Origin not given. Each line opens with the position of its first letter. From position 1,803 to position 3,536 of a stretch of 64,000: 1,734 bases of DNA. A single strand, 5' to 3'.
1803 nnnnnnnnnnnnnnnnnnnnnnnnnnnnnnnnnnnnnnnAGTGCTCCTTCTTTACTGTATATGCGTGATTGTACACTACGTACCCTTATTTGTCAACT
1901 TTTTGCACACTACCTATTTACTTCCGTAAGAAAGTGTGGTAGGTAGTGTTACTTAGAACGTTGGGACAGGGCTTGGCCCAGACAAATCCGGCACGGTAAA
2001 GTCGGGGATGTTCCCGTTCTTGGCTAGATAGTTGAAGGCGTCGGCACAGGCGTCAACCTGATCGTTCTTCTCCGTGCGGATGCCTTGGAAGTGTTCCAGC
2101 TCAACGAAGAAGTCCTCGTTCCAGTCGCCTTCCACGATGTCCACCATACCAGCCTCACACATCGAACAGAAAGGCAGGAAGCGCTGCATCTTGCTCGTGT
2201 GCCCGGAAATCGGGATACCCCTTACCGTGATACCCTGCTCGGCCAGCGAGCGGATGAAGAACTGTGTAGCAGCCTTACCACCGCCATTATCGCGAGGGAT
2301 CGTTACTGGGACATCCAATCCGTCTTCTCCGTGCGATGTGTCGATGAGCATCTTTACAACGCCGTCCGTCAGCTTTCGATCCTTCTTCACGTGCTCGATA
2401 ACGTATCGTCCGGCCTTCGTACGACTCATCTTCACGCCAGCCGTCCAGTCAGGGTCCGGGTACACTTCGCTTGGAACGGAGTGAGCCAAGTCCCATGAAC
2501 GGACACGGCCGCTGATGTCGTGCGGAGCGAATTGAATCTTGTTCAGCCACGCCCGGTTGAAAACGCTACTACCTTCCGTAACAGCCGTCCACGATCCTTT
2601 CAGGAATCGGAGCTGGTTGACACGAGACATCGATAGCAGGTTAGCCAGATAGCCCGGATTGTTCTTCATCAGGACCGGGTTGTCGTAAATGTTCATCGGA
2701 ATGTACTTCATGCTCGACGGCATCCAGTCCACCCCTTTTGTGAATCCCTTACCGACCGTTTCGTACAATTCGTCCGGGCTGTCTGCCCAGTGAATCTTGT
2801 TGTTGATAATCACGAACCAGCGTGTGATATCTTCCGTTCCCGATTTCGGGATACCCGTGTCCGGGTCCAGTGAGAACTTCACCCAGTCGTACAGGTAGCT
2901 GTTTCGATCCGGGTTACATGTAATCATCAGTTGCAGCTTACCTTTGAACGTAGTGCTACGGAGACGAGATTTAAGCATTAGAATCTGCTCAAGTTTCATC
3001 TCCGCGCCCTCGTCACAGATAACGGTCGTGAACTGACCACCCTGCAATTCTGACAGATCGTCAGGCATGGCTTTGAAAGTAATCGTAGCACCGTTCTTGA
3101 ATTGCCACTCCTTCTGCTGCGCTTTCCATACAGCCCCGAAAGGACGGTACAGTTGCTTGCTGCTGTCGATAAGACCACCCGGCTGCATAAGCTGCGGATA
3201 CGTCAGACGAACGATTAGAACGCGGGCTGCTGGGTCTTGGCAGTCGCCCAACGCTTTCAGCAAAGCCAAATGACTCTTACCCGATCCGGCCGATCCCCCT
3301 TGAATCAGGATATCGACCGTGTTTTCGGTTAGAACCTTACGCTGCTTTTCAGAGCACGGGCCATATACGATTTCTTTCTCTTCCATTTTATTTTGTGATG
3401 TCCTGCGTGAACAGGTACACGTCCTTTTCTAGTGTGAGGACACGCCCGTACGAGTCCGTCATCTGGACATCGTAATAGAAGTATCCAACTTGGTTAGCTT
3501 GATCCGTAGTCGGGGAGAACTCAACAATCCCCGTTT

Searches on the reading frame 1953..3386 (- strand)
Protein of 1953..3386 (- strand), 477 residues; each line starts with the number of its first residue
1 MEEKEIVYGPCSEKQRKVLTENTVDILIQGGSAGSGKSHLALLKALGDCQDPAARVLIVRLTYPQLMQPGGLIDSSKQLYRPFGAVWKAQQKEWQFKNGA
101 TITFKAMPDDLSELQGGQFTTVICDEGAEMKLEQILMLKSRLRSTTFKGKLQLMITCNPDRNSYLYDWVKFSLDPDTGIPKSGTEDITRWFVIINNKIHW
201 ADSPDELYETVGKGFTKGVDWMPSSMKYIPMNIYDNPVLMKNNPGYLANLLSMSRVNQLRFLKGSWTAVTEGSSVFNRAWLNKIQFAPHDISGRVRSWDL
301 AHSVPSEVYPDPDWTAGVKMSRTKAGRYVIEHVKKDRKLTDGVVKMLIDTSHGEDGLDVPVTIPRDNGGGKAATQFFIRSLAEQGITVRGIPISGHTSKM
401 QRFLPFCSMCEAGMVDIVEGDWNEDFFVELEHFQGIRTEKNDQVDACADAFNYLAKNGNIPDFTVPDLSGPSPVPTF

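Call 15: search_protein_families(library=pfam, proteins=[window:1953-3386:-], max_evalue=0.001)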
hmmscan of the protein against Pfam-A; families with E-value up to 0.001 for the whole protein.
window:1953-3386:- (477 aa): 3 families
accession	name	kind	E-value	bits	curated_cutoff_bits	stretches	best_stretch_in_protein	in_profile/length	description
PF17289.8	Terminase_6C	-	1.8e-15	57.7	22.6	1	297-453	2-154/155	Terminase RNaseH-like domain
PF03237.21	Terminase_6N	-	2.2e-15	57.3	22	1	30-282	3-214/215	Terminase large subunit, T4likevirus-type, N-terminal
PF04466.19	Terminase_3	-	0.00019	21.4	23.2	0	91-163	71-141/201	Phage terminase large subunit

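Call 33: search_dna_similar(query=window:1953-3386:-, collection=phages, mode=protein, max_rows=25)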
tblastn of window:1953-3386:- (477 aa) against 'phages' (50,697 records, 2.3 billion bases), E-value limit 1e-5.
Records with a match: 1389; places in all: 1414; records where one place covers at least 80% of the query: 1194.
Best place of each record, by identity: <60% 1389.
By first word of the organism name: Escherichia 342; Pseudomonas 232; Vibrio 141; Rheinheimera 115; Salmonella 98; Acinetobacter 91; Klebsiella 42; Erwinia 35; Shigella 24; Campylobacter 24; and 51 more.
By host as written in the record: - 196; Rheinheimera sp. BAL341 115; Escherichia coli 99; Pseudomonas aeruginosa 71; Escherichia coli K-12 MG1655 50; Acinetobacter baumannii 36; Pseudomonas aeruginosa PAO1 26; Campylobacter jejuni 22; and 355 more.
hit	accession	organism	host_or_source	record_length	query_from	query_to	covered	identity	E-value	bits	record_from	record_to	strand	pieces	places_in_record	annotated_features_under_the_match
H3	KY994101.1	Pseudomonas phage vB_PaeM_G1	Pseudomonas aeruginosa DLG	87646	5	474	99%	41.6%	3e-106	352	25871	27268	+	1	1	terminase large subunit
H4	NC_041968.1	Pseudomonas phage vB_PaeM_G1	Pseudomonas aeruginosa DLG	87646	5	474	99%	41.6%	3e-106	352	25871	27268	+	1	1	terminase large subunit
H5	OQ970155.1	Pseudomonas phage LSL4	Pseudomonas aeruginosa PAO1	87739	5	474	99%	41.6%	3e-106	352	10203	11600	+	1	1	terminase large subunit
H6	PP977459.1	Pseudomonas phage vB_PaeM_4073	Pseudomonas aeruginosa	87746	5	474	99%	41.6%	3e-106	352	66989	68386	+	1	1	record has no annotation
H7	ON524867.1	Pseudomonas phage vB_PaeM_RP11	Pseudomonas aeruginosa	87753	5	474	99%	41.6%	3e-106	352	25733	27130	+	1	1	terminase large subunit | putative antisense RNA (x2)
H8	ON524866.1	Pseudomonas phage vB_PaeM_RP10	Pseudomonas aeruginosa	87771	5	474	99%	41.6%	3e-106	352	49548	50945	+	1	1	terminase large subunit | putative antisense RNA (x2)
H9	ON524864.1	Pseudomonas phage vB_PaeM_RP8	Pseudomonas aeruginosa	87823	5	474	99%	41.6%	3e-106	352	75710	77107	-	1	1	terminase large subunit | putative antisense RNA (x2)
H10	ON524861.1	Pseudomonas phage vB_PaeM_RP15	Pseudomonas aeruginosa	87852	5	474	99%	41.6%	3e-106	352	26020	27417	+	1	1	terminase large subunit | putative antisense RNA (x2)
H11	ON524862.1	Pseudomonas phage vB_PaeM_RP6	Pseudomonas aeruginosa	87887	5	474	99%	41.6%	3e-106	352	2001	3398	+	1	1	terminase large subunit | putative antisense RNA (x2)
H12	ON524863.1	Pseudomonas phage vB_PaeM_RP7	Pseudomonas aeruginosa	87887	5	474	99%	41.6%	3e-106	352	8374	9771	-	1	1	terminase large subunit | putative antisense RNA (x2)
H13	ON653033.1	Pseudomonas phage PH826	Pseudomonas aeruginosa PA003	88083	5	474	99%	41.6%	3e-106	352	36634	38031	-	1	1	terminase large subunit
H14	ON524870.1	Pseudomonas phage vB_PaeM_RP14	Pseudomonas aeruginosa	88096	5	474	99%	41.6%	3e-106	352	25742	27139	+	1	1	terminase large subunit | putative antisense RNA (x2)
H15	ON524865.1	Pseudomonas phage vB_PaeM_RP9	Pseudomonas aeruginosa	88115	5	474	99%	41.6%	3e-106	352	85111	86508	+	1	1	terminase large subunit | putative antisense RNA (x2)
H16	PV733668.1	Pseudomonas phage NCVTCBPA170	Pseudomonas aeruginosa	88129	5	474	99%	41.6%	3e-106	352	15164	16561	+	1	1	terminase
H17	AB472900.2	Pseudomonas phage KPP10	-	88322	5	474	99%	41.6%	3e-106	352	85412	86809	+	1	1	putative terminase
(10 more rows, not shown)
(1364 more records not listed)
